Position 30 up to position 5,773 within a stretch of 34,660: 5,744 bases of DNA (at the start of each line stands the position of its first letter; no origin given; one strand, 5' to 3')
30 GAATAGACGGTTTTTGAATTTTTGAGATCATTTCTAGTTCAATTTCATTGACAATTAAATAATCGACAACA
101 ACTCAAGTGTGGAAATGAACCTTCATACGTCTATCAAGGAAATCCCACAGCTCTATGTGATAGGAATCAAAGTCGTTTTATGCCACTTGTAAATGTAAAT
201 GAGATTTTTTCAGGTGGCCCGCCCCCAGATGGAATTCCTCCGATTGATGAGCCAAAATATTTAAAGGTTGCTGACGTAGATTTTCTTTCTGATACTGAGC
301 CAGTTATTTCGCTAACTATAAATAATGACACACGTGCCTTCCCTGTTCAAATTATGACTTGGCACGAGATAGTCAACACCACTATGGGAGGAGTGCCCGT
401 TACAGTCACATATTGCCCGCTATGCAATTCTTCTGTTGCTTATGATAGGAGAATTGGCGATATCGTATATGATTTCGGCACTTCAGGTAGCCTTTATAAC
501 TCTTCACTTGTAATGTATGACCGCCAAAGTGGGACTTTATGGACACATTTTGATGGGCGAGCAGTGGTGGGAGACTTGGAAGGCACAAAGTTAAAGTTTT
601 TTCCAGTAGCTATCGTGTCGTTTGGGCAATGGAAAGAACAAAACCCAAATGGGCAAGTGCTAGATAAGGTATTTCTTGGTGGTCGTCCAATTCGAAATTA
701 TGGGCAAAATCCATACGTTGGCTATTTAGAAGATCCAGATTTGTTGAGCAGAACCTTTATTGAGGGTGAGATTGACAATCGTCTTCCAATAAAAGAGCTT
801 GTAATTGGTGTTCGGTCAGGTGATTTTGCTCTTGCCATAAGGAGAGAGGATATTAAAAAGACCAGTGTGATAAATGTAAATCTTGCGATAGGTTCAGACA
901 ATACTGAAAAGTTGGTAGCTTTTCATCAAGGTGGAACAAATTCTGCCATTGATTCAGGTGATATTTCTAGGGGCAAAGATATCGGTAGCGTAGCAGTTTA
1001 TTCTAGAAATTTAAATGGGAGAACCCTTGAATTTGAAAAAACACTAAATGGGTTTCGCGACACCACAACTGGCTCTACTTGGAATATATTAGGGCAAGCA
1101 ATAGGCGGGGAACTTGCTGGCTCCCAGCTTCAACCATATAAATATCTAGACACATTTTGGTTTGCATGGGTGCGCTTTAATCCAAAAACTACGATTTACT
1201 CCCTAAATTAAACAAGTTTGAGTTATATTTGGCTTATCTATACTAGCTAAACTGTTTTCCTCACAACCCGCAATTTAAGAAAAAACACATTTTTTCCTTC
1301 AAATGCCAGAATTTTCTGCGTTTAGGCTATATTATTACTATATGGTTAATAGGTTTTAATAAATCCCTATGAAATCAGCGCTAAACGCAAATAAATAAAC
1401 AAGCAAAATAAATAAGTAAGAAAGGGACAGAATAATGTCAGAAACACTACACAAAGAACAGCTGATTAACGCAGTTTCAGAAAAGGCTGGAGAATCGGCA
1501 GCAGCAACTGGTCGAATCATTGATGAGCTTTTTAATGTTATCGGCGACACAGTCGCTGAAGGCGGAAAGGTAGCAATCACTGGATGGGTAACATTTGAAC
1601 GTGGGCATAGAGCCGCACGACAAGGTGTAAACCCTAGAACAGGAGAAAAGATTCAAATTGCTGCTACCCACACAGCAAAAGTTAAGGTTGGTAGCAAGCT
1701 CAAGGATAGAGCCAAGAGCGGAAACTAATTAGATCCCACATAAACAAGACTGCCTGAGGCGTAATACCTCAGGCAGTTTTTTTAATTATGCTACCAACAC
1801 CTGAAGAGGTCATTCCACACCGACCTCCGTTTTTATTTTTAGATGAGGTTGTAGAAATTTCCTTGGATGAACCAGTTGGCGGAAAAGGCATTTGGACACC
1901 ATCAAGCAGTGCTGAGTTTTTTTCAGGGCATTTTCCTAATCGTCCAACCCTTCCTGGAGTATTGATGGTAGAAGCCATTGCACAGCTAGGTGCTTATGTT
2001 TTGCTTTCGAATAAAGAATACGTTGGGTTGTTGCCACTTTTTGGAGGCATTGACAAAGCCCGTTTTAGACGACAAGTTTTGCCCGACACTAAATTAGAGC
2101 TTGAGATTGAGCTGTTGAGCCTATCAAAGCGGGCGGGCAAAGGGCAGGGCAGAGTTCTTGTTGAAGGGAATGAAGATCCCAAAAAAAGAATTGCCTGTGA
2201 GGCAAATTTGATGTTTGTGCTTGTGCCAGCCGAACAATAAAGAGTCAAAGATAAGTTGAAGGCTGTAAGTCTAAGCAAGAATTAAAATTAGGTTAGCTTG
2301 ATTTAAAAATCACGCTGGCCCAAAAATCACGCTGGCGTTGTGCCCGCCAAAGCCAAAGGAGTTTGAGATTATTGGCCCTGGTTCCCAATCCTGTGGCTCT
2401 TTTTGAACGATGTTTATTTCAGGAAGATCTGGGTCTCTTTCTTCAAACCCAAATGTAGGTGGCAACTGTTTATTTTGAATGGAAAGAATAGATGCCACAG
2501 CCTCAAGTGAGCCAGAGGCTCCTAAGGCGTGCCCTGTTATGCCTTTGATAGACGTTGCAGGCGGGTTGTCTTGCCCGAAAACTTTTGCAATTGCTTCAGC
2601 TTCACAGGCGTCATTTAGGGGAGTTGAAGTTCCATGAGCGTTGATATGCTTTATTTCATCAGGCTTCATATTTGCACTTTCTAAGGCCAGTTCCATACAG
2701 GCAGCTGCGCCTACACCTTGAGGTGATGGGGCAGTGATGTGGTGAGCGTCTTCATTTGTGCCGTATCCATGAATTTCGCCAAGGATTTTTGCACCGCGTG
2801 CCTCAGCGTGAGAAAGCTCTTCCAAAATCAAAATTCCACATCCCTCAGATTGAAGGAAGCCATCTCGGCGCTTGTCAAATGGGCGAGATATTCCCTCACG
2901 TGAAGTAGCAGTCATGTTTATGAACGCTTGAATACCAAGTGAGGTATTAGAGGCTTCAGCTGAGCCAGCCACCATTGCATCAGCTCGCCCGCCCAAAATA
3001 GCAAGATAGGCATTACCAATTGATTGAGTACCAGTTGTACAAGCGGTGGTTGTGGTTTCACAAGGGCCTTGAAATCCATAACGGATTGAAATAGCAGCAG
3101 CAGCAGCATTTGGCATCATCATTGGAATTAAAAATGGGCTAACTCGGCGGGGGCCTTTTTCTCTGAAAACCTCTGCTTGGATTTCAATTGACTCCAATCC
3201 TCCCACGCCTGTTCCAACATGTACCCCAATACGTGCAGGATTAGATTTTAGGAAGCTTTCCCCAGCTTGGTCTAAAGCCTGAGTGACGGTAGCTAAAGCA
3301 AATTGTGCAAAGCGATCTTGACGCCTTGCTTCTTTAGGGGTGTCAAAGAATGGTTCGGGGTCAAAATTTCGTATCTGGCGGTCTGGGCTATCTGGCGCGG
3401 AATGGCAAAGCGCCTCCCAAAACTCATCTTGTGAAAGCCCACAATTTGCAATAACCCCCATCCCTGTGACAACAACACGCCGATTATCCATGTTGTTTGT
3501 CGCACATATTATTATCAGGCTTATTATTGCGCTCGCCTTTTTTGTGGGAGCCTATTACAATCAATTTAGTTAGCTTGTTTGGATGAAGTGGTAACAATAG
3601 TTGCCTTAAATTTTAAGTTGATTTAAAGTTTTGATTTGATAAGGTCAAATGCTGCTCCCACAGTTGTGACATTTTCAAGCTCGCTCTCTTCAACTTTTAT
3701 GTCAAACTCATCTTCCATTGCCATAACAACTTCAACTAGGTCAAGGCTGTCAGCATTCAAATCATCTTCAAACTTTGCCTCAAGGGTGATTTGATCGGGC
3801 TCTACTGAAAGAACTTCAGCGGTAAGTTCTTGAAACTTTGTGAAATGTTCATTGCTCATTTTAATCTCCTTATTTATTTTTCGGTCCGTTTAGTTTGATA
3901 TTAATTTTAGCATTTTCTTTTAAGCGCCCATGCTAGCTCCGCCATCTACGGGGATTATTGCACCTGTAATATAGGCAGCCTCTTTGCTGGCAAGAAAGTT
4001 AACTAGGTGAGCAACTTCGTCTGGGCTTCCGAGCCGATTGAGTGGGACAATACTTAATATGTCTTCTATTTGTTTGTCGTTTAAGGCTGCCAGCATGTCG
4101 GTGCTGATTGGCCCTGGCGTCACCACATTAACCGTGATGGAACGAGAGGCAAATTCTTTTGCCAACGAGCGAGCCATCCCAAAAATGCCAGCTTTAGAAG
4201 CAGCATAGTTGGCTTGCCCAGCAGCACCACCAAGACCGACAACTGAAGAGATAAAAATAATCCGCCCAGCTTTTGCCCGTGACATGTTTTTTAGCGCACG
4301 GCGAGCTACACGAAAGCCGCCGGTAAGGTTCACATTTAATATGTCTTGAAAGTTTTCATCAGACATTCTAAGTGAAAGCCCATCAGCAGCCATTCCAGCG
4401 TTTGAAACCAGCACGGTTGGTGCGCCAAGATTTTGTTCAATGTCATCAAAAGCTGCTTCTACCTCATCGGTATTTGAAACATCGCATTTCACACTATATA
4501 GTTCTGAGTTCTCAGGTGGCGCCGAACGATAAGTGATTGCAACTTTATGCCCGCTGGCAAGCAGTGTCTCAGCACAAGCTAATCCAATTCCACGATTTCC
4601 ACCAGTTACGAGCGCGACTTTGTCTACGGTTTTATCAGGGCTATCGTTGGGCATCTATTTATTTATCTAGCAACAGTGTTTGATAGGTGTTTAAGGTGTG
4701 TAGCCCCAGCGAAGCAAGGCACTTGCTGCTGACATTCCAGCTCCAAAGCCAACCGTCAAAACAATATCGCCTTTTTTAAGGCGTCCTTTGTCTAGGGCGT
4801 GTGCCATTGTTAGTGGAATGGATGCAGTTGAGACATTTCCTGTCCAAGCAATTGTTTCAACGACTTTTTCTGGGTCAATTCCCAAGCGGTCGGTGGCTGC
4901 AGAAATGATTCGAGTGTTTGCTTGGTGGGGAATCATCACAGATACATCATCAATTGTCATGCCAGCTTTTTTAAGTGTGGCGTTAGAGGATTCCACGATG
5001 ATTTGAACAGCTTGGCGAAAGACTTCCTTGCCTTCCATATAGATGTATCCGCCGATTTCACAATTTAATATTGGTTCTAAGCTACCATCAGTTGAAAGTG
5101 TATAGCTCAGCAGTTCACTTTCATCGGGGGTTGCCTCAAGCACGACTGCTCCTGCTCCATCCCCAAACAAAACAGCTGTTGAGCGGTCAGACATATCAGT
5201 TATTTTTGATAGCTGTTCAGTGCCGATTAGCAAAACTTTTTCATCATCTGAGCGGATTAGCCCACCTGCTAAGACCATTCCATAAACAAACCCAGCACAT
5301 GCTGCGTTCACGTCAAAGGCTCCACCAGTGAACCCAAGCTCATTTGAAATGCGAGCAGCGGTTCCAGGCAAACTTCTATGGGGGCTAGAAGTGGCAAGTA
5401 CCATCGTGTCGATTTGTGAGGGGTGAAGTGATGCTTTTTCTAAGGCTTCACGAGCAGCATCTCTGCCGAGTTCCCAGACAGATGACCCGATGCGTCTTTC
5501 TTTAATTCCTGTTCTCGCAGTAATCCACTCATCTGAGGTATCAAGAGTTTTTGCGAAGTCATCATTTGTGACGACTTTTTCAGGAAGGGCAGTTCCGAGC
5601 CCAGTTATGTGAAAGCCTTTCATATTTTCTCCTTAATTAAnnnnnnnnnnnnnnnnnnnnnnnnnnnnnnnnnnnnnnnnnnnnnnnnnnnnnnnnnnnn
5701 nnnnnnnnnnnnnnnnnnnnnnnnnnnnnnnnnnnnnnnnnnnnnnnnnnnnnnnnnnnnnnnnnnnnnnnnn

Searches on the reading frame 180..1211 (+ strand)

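Call 56: search_protein_families(library=pfam, proteins=[window:180-1211:+], max_evalue=0.00001)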
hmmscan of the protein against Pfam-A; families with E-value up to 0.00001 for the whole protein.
window:180-1211:+ (343 aa): 1 family
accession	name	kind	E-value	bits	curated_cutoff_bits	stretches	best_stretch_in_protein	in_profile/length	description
PF11376.13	DUF3179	-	4e-90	302.6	27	1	17-337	2-292/292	Protein of unknown function (DUF3179)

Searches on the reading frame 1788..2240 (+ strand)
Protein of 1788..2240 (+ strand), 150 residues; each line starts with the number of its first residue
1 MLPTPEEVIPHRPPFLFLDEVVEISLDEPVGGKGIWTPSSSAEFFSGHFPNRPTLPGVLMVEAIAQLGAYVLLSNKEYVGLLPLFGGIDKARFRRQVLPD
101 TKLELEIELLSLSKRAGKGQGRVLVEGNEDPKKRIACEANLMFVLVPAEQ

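Call 56: search_protein_families(library=pfam, proteins=[window:1788-2240:+], max_evalue=0.00001)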
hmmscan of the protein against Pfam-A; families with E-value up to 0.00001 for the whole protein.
window:1788-2240:+ (150 aa): 1 family
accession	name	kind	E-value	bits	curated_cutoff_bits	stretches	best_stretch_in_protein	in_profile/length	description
PF07977.19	FabA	-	3.1e-23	82.4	23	1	9-127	1-131/138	FabA-like domain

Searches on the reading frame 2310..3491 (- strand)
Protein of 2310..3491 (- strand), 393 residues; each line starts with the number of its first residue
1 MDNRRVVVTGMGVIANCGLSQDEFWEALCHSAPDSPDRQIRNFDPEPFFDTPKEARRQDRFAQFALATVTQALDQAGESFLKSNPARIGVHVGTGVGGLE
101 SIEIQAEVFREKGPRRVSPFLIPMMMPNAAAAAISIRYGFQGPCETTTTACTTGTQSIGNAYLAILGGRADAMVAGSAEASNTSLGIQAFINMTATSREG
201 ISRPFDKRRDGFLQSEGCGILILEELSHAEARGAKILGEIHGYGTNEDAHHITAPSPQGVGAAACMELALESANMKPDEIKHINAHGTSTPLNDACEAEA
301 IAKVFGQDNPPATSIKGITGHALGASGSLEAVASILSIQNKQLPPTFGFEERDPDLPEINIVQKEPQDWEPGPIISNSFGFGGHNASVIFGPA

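Call 56: search_protein_families(library=pfam, proteins=[window:2310-3491:-], max_evalue=0.00001)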
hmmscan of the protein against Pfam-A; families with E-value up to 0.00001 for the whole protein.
window:2310-3491:- (393 aa): 2 families
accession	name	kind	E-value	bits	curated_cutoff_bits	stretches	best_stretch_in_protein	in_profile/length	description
PF00109.32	ketoacyl-synt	-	4.7e-44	151.3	20.8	1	39-229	67-252/252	Beta-ketoacyl synthase, N-terminal domain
PF02801.28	Ketoacyl-synt_C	-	5.8e-35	120.3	20.8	1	237-349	1-118/119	Beta-ketoacyl synthase, C-terminal domain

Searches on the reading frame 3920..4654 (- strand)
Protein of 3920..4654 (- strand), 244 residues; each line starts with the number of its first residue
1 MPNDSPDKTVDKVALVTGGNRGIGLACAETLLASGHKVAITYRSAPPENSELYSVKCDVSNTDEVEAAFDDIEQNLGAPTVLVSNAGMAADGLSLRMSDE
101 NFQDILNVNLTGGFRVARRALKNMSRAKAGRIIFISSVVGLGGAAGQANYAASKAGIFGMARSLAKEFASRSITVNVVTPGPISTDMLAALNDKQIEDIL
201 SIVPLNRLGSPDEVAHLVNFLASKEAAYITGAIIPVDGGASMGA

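Call 56: search_protein_families(library=pfam, proteins=[window:3920-4654:-], max_evalue=0.00001)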
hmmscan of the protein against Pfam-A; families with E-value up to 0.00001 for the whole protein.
window:3920-4654:- (244 aa): 6 families
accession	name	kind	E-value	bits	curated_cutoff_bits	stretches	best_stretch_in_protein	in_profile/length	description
PF13561.12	adh_short_C2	-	1.2e-57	195.7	27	1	20-240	5-235/236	Enoyl-(Acyl carrier protein) reductase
PF00106.31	adh_short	-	1.7e-50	171.6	26.6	1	12-195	1-194/195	short chain dehydrogenase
PF08659.16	KR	-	7.7e-16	59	22.6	1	14-166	3-165/180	KR domain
PF01370.27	Epimerase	-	1.3e-07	31.7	20.9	1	14-175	1-167/240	NAD dependent epimerase/dehydratase family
PF23441.1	SDR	-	4.9e-07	29.8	27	0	97-239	109-254/258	SDR-like rossmann domain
PF13460.12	NAD_binding_10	-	1.2e-06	28.9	27.2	1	18-150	1-114/184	NAD(P)H-binding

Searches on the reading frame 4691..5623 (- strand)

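Call 56: search_protein_families(library=pfam, proteins=[window:4691-5623:-], max_evalue=0.00001)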
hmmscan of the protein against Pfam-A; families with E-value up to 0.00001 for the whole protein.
window:4691-5623:- (310 aa): 3 families
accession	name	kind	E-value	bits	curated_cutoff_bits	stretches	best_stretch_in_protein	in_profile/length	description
PF08541.16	ACP_syn_III_C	-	9.8e-34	115.8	26.6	1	217-306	1-90/90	3-Oxoacyl-[acyl-carrier-protein (ACP)] synthase III C terminal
PF08545.16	ACP_syn_III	-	2.1e-28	98.5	24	1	103-180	1-80/80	3-Oxoacyl-[acyl-carrier-protein (ACP)] synthase III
PF00195.25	Chal_sti_synt_N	-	9e-06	25.7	27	0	45-166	95-225/225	Chalcone and stilbene synthases, N-terminal domain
